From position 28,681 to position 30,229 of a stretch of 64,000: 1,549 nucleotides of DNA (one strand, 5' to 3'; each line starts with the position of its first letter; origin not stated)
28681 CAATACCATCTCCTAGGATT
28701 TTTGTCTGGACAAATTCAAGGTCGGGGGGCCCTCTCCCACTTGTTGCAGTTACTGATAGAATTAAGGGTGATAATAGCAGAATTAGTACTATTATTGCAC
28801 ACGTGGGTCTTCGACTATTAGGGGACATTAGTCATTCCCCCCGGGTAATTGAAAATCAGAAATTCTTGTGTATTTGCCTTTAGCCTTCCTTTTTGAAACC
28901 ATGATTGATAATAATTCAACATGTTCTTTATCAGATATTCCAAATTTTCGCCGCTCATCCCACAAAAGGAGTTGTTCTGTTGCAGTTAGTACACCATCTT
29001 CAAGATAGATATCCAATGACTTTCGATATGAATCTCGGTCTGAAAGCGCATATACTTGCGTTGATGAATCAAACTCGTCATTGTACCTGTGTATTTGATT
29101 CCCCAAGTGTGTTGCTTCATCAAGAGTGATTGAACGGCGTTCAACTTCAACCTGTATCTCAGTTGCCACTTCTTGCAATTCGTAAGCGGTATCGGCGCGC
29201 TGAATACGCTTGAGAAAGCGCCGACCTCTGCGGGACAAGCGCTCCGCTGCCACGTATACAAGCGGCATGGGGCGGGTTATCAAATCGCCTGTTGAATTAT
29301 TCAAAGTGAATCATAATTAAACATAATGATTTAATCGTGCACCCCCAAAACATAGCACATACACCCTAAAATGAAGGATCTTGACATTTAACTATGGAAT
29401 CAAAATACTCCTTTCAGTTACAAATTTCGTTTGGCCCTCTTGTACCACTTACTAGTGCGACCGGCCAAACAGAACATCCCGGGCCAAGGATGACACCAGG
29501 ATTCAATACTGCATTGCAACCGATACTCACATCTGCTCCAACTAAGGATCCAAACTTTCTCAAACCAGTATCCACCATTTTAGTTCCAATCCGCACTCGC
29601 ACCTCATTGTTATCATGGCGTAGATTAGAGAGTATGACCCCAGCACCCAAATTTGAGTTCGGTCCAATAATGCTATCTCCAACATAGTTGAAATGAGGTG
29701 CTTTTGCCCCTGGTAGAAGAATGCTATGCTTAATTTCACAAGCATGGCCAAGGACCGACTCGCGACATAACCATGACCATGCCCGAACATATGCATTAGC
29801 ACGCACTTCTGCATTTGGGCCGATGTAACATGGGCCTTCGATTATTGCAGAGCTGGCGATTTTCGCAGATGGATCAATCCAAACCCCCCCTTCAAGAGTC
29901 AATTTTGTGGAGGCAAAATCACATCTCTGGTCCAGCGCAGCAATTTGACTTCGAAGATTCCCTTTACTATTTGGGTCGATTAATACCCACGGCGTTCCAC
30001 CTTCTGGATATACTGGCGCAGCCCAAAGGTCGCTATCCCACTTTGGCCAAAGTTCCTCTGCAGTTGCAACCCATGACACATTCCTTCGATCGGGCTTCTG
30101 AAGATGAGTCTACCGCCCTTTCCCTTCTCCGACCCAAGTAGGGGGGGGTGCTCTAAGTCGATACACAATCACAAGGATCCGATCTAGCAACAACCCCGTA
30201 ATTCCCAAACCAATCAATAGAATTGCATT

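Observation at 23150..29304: Three translationally coupled genes (small basic protein, 1563-aa multi-Ig surface protein with 5-helix membrane domain, signal-less coiled-coil/Ig protein) immediately upstream of the archaellins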

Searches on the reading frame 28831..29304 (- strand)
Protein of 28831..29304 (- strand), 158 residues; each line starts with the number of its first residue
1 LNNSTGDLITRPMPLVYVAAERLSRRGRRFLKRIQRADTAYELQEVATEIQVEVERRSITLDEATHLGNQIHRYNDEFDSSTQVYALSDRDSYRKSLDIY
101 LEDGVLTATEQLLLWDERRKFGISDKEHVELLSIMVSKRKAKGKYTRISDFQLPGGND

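Call 4: search_protein_families(library=pfam, proteins=[window:28831-29304:-], max_evalue=1)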
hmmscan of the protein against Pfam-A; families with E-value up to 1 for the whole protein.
window:28831-29304:- (158 aa): 1 family
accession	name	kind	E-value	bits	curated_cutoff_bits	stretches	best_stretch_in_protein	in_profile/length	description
PF04748.18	Polysacc_deac_2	-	0.0096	15.5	27.5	1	1-72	94-161/212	Divergent polysaccharide deacetylase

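Call 5: search_protein_families(library=ncbifam, proteins=[window:28831-29304:-], max_evalue=1)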
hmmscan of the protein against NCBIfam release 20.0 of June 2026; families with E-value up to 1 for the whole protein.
window:28831-29304:- (158 aa): 0 families

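Call 15: find_homologous_proteins(query=window:28831-29304:-)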
Query window:28831-29304:- (158 aa): 9 proteins with E <= 0.001 among 55 candidates.
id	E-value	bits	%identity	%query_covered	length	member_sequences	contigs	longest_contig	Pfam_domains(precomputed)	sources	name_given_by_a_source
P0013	6.7e-88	310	100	92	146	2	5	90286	-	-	-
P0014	6.3e-39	151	53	88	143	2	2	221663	-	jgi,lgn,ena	-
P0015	6.1e-38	148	52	88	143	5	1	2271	-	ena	-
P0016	1.0e-37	147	53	87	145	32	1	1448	-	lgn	-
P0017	2.6e-37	146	54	85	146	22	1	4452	-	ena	-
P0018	2.6e-37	146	51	89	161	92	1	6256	-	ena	-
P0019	4.3e-37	145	51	88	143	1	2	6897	-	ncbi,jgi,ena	-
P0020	8.8e-36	141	53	86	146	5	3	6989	-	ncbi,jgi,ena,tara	tara:strand:- start:346 stop:786 length:441 start_codon:yes stop_codon:yes gene_type:complete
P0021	1.4e-35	140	53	83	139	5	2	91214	-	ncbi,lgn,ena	-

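Call 16: find_encoding_contigs(protein=P0014, flank=10000, max_places=2)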
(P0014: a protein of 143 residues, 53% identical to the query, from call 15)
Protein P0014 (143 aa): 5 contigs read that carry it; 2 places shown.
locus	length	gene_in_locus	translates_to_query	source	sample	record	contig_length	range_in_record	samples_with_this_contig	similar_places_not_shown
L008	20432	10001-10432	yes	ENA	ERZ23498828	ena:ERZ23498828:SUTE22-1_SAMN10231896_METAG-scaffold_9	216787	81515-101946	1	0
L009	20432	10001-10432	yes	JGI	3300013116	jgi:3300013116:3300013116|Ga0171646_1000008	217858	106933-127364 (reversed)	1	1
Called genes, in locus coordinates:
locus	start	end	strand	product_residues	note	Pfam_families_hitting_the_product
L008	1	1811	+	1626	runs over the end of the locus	-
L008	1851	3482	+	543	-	PF00795:CN_hydrolase, PF02540:NAD_synthase, PF06508:QueC (weak)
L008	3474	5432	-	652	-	PF23657:DUF7151 (weak)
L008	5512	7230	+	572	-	PF04412:AcnX, PF28403:AcnX_2nd (faint), PF28406:AcnX_3rd, PF01989:AcnX_swivel_put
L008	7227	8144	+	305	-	PF01073:3Beta_HSD, PF01370:Epimerase, PF02719:Polysacc_synt_2 (weak), PF04321:RmlD_sub_bind, PF13460:NAD_binding_10, PF16363:GDP_Man_Dehyd, PF07993:NAD_binding_4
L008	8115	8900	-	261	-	PF01613:Flavin_Reduct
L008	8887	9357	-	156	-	PF25084:LbH_EIF2B, PF25087:GMPPB_C (weak), PF00132:Hexapep, PF14602:Hexapep_2 (weak)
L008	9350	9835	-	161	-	PF00578:AhpC-TSA, PF08534:Redoxin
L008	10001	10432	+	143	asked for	-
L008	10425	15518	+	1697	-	PF22544:HYDIN_VesB_CFA65-like_Ig (faint), PF23619:Ig_VWA7 (faint), PF11614:FixG_C (faint)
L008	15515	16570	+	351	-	-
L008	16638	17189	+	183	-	PF01917:Flagellin_arch-type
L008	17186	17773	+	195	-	PF01917:Flagellin_arch-type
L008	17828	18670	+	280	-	-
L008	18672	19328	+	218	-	-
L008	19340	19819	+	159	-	PF01917:Flagellin_arch-type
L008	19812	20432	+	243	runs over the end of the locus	PF06745:ATPase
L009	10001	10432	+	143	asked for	-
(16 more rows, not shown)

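Call 17: find_encoding_contigs(protein=P0021, flank=10000, max_places=2)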
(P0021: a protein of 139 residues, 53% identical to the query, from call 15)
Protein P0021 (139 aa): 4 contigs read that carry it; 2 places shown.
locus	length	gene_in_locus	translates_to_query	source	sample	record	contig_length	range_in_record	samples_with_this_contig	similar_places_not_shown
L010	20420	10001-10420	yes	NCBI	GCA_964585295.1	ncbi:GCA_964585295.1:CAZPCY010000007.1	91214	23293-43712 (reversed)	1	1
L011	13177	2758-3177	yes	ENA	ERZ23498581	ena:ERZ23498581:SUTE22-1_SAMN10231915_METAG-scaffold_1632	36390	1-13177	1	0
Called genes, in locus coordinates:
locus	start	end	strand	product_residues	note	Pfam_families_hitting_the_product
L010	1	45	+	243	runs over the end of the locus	PF00352:TBP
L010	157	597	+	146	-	PF10861:DUF2784 (weak)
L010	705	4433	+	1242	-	PF22352:K319L-like_PKD (faint), PF00801:PKD, PF18911:PKD_4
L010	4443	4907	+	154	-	-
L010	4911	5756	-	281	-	PF01613:Flavin_Reduct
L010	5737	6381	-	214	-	PF25084:LbH_EIF2B (faint), PF25087:GMPPB_C (faint), PF00132:Hexapep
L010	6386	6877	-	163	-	PF00578:AhpC-TSA, PF08534:Redoxin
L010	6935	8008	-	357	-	-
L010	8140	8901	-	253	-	PF00881:Nitroreductase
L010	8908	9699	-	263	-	-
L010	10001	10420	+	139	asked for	-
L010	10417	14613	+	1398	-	PF07705:CARDB (faint), PF10633:NPCBM_assoc (faint), PF11614:FixG_C (faint), PF23619:Ig_VWA7 (faint)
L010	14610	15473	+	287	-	-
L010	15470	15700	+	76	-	-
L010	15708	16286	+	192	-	PF01917:Flagellin_arch-type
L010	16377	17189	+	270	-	-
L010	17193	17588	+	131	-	-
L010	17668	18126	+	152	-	PF01917:Flagellin_arch-type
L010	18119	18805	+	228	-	PF06745:ATPase, PF13481:AAA_25 (weak)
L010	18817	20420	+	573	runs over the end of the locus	PF00437:T2SSE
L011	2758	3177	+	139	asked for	-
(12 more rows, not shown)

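Call 28: find_related_loci(query=A2, collection=genome_contigs, flank=10000)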
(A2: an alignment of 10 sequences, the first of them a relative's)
Query A2 (146 aa) in genome_contigs; peptide patterns used: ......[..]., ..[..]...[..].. (x = any residue, [..] = any of these).
328 stretches matched a pattern; 249 encode a relative of the query (tblastn E <= 1e-3); the best 80 are kept; 80 distinct loci.
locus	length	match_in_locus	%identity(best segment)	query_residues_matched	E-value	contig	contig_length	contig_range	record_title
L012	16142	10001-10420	51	6-145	3e-44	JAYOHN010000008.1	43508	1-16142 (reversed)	MAG: Poseidonia sp. isolate 139549_S151_rosella_bins.tsv.060 NODE_686_length_43508_cov_7.854486, whole genome shotgun se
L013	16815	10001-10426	51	6-146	2e-44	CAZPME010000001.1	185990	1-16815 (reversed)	MAG TPA_asm: uncultured Candidatus Poseidoniales archaeon isolate SRP260945_co1_349 genome assembly, contig: NODE_29_len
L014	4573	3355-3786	51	4-146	8e-44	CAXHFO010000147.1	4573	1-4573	MAG TPA_asm: uncultured Candidatus Poseidoniales archaeon isolate SRR12479975_concoct_5 genome assembly, contig: ERZ4874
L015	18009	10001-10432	51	4-146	5e-44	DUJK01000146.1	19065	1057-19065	MAG TPA_asm: Candidatus Poseidoniaceae archaeon isolate UBA8734 contig_305, whole genome shotgun sequence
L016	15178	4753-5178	52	4-146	2e-43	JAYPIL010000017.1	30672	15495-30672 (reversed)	MAG: Poseidonia sp. isolate 139577_S178_maxbin_bins.tsv.038 NODE_1313_length_30672_cov_8.501453, whole genome shotgun se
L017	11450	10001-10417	54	10-145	4e-43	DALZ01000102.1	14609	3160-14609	MAG TPA_asm: Euryarchaeota archaeon UBA128 UBA128_contig_40057, whole genome shotgun sequence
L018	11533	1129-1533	55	10-143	2e-43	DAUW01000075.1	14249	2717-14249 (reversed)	MAG TPA_asm: Euryarchaeota archaeon UBA229 UBA229_contig_98140, whole genome shotgun sequence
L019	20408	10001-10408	51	10-145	2e-43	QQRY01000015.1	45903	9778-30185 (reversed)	MAG: Candidatus Poseidoniales archaeon isolate bin_137 U_43176-15, whole genome shotgun sequence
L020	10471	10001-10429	49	1-143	3e-43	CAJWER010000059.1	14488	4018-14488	MAG TPA_asm: uncultured Chloroflexi bacterium isolate ERR599008_bin.106_MetaBAT_v2.12.1_MAG genome assembly, contig: NOD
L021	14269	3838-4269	51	4-146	3e-43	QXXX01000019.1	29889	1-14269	MAG: Candidatus Poseidoniales archaeon isolate NorthSea_HE361-13_A07 BWM10_Refined_7_19, whole genome shotgun sequence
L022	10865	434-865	51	4-144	2e-43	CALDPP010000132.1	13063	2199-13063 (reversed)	MAG TPA_asm: uncultured euryarchaeote isolate ERR598966_bin.16_CONCOCT_v1.1_MAG genome assembly, contig: ERZ832020.1064,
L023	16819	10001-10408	51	10-145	3e-43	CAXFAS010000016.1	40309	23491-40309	MAG TPA_asm: uncultured euryarchaeote isolate ERR599092_binner12_Refined_81 genome assembly, contig: ERZ841394.980, whol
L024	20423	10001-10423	48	4-144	2e-43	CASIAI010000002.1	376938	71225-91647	MAG: Candidatus Poseidoniaceae archaeon isolate FRAM_WSC20_S10_BML_bin_36_1 genome assembly, contig: FRAM_WSC20_S10_BML_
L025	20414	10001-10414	52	3-140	4e-43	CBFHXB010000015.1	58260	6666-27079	MAG: Candidatus Poseidoniaceae archaeon isolate Co_bin_437_indper genome assembly, contig: Co_bin_437_indper_c15, whole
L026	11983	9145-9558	52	10-146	4e-43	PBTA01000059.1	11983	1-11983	MAG: Methanobacteriota archaeon isolate NP73 23802, whole genome shotgun sequence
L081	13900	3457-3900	49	1-146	1e-41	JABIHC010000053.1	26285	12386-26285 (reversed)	MAG: Methanobacteriota archaeon isolate SI053_bin59 k141_589900, whole genome shotgun sequence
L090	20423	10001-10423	50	6-144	1e-41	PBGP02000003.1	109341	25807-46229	MAG: Methanobacteriota archaeon isolate SP3059 94182, whole genome shotgun sequence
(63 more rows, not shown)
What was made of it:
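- The small protein has relatives in 249 species-representative genomes, and the 80 loci returned are almost all titled Poseidoniales or equivalents (call 28).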

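Call 43: search_solved_structures(query=A2, max_evalue=10, show_alignments=2)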
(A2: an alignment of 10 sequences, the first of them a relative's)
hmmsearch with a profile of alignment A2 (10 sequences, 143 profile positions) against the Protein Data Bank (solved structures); distinct sequences matched with E-value up to 10: 7.
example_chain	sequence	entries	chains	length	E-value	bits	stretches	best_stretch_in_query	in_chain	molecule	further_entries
6akk_A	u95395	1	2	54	0.19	15.1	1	96-131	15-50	Suppressor of IKBKE 1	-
6akl_A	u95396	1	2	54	0.23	14.8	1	96-131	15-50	Suppressor of IKBKE 1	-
1yhd_A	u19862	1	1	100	0.44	13.9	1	93-134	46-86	UPF0269 protein yggX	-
1xs8_A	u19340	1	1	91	0.44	13.9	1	92-134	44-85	UPF0269 protein yggX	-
9jm8_B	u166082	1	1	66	0.87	12.9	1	2-38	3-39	LRD-7V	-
1ru7_B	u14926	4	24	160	1.4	12.3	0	91-129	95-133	hemagglutinin | Hemagglutinin HA2 chain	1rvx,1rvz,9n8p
7y0i_A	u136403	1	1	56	1.7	12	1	73-117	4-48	Histone-lysine N-methyltransferase ASH1L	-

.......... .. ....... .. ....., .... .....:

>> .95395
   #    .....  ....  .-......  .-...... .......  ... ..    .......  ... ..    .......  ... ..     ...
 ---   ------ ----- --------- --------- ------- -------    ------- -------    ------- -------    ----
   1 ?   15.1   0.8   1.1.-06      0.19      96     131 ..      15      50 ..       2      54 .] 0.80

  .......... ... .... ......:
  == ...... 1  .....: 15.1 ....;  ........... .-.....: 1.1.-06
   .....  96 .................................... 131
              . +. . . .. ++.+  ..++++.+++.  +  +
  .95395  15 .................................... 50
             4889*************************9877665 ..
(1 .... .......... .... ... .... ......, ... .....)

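Call 44: search_protein_families(library=pfam, alignment_id=A2, max_evalue=1)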
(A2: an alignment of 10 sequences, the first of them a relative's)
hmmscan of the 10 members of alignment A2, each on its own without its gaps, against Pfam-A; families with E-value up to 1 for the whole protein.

A. member 1, P0013 (146 aa): 1 family
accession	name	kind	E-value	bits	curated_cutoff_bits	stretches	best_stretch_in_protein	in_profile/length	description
PF11647.13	MLD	-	0.13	12.8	35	1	47-77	41-71/81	Membrane Localization Domain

B. families by the number of members that match (of 10 scanned): 7 families
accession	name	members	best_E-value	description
PF01697.33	Glyco_transf_92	3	0.032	Glycosyltransferase family 92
PF13256.11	DUF4047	3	0.037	Domain of unknown function (DUF4047)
PF16184.11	Cadherin_3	1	0.012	Cadherin-like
PF05276.19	SH3BP5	1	0.061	SH3 domain-binding protein 5 (SH3BP5)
PF11647.13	MLD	1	0.13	Membrane Localization Domain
PF08775.15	ParB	1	0.21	ParB family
PF15161.11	Neuropep_like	1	0.31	Neuropeptide-like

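Call 56: search_protein_families(library=ncbifam, proteins=[L010:16377-17189:+, L008:17828-18670:+], max_evalue=1)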
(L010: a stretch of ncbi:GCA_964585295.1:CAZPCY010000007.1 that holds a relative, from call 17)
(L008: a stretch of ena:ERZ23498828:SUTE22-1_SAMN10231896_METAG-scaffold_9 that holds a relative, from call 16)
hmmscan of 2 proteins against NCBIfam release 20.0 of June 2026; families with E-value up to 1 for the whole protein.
L010:16377-17189:+ (270 aa): 0 families

L008:17828-18670:+ (280 aa): 0 families

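Call 57: search_protein_families(library=pfam, proteins=[L010:16377-17189:+, L008:17828-18670:+, L081:11362-12228:+, L090:17882-18760:+], max_evalue=1)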
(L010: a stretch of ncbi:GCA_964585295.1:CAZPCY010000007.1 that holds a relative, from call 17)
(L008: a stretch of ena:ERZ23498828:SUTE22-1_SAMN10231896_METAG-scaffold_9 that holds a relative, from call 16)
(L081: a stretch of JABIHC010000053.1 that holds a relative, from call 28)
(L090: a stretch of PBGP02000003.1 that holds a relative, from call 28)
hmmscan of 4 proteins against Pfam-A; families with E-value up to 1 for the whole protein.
L010:16377-17189:+ (270 aa): 0 families

L008:17828-18670:+ (280 aa): 1 family
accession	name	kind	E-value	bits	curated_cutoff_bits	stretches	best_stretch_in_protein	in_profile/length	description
PF15387.11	DUF4611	-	0.057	14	32.1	1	80-141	17-79/96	Domain of unknown function (DUF4611)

L081:11362-12228:+ (288 aa): 0 families

L090:17882-18760:+ (292 aa): 4 families
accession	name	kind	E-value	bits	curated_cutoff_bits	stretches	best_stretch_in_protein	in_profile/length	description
PF01863.23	YgjP-like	-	0.029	14.8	26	1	84-186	16-113/207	YgjP-like, metallopeptidase domain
PF05377.16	FlaC_arch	-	0.16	12.8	27.8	0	168-191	31-54/55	Flagella accessory protein C (FlaC)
PF00142.24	Fer4_NifH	-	0.24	11.3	25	1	96-182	184-269/271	4Fe-4S iron sulfur cluster binding proteins, NifH/frxC family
PF04546.19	Sigma70_ner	-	0.31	11.4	29.7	1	106-183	12-92/210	Sigma-70, non-essential region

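Call 58: predict_structure(alignment_id=A5)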
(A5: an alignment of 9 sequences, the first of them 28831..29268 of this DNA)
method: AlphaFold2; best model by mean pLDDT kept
length: 146 residues; sequences in the alignment: 9
mean_pLDDT: 82.0   pTM: 0.67
mean pLDDT of the five models: 82.0, 81.9, 79.1, 77.5, 71.5
residues with pLDDT >= 90: 43; 70-90: 82; 50-70: 11; < 50: 10
segments of 3 or more residues with pLDDT < 50: 1-7, 144-146
pLDDT, mean of each block of 10 residues (from residue 1): 43 92 92 94 91 91 77 85 87 83 87 87 87 75 44
secondary structure, 60 per line:
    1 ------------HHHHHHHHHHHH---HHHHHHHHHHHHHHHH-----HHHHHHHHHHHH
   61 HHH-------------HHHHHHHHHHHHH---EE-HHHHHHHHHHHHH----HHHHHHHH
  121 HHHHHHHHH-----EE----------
elements in order: H13-24 H28-43 H49-63 H77-89 H96-108 H113-129

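Call 63: fold_search(model_id=the predicted structure, library=pdb)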
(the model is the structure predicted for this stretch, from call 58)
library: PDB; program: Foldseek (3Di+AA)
matches with E <= 10: 188; with E <= 0.001: 0
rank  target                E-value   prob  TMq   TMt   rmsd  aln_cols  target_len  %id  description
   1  2cwq_A                1.4e+00  0.15  0.27  0.31  11.4       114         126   15  Crystal structure of conserved protein TTHA0727 from Thermus thermophilus HB8 (released 2005-12-23)
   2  3rib_B                1.4e+00  0.08  0.23  0.11  11.1       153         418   14  Human lysine methyltransferase Smyd2 in complex with AdoHcy (released 2011-07-20)
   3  8xvl_R                1.4e+00  0.08  0.18  0.08  15.6       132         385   13  Cryo-EM structure of ETAR bound with Zibotentan (released 2024-08-28)
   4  5fzq_A                1.6e+00  0.16  0.29  0.36  12.2       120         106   10  Designed TPR Protein M4N (released 2016-10-12)
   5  9avc_B                1.8e+00  0.15  0.28  0.36   7.2       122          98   10  Fis1 Structure Y38E mutation (released 2025-05-21)
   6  8cwy_A                1.8e+00  0.15  0.32  0.14   9.2       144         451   13  Accurate computational design of genetically encoded 3D protein crystals (released 2023-11-01)
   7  4gyy_C                1.8e+00  0.12  0.24  0.08   9.6       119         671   15  Crystal structure of human O-GlcNAc Transferase with UDP-5SGlcNAc and a peptide substrate (released 2012-10-31)
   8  8th3_A                1.8e+00  0.06  0.17  0.08  17.0       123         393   10  Structure of AT118-H Nanobody Antagonist in Complex with the Angiotensin II Type I Receptor (released 2024-05-22)
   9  1kzh_B                1.8e+00  0.06  0.20  0.07  15.6       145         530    9  Structure of a pyrophosphate-dependent phosphofructokinase from the Lyme disease spirochete Borrelia burgdorferi (released 2002-05-15)
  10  9aye                  1.9e+00  0.20  0.28  0.39   7.7       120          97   10  FIS1 T34D Covalent inhibitor complex (released 2025-05-21)
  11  4gyw_C                2.0e+00  0.11  0.24  0.08   9.6       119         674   15  Crystal structure of human O-GlcNAc Transferase in complex with UDP and a glycopeptide (released 2012-10-31)
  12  9eai_A                2.0e+00  0.06  0.16  0.07  16.0       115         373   13  Structure of nanobody AT206 in complex with the losartan-bound angiotensin II type I receptor (AT1R) (released 2025-03-05)
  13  8fdo_C                2.0e+00  0.06  0.18  0.22  16.0       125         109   11  SARS-CoV-2 fusion peptide epitope scaffold FP15 bound to DH1058 (released 2023-10-11)
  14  6pt2_A                2.1e+00  0.06  0.18  0.08  17.4       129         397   12  Crystal structure of the active delta opioid receptor in complex with the peptide agonist KGCHM07 (released 2019-12-11)
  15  5mrc_R                2.4e+00  0.08  0.24  0.13  14.8       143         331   14  Structure of the yeast mitochondrial ribosome - Class A (released 2017-02-15)
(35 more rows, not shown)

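Call 88: search_protein_families(library=padloc, proteins=[window:28831-29253:-], max_evalue=0.1)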
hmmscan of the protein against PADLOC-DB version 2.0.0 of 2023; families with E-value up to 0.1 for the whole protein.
window:28831-29253:- (141 aa): 1 family
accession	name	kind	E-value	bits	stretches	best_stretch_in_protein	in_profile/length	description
PDLC05027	PDC-S48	-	0.00034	17.8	1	18-114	180-269/411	-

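Call 90: search_protein_families(library=padloc, alignment_id=A4, max_evalue=0.01)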
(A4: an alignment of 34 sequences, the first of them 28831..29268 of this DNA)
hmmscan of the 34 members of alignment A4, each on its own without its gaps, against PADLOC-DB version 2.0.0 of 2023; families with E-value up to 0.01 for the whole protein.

A. member 1, window:28831-29268:- (146 aa): 1 family
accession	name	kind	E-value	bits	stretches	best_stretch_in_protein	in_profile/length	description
PDLC05027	PDC-S48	-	0.00035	17.8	1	23-119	180-269/411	-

B. families by the number of members that match (of 34 scanned): 2 families
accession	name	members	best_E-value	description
PDLC05027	PDC-S48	25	0.00024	-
PDLC01460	Cas9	1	0.0062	"CAS-II-A,CAS-II-B,CAS-II-C; effector__SPE"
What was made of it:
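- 28828..29253 (-): Small protein, 141 aa from GTG 29253 (the mechanical ORF extends to TTG 29304). Six helices, a basic N-terminus and the invariant core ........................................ 25/34 family members weakly match PADLOC PDC-S48 (call 90).
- On PADLOC candidate PDC-S48: 25/34 small-protein family members match positions 180-269 of the 411-position profile at E <= 0.01, best 2.4e-4, about 18 bits (calls 88, 90).
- Tried and rejected: Defence system: only a weak match of the small protein to PDC-S48, and nothing for the others (calls 88, 90).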

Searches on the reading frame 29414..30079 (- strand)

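Call 9: search_protein_families(library=pfam, proteins=[window:29414-30079:-], max_evalue=0.01)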
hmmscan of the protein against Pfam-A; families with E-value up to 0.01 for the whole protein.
window:29414-30079:- (221 aa): 2 families
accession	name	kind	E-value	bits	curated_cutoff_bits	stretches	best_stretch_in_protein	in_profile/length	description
PF00132.30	Hexapep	-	4.8e-16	58.1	27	2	178-206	2-30/36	Bacterial transferase hexapeptide (six repeats)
PF25084.1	LbH_EIF2B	-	1e-08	35.6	54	1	66-152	4-89/105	EIF2B subunit epsilon LbH domain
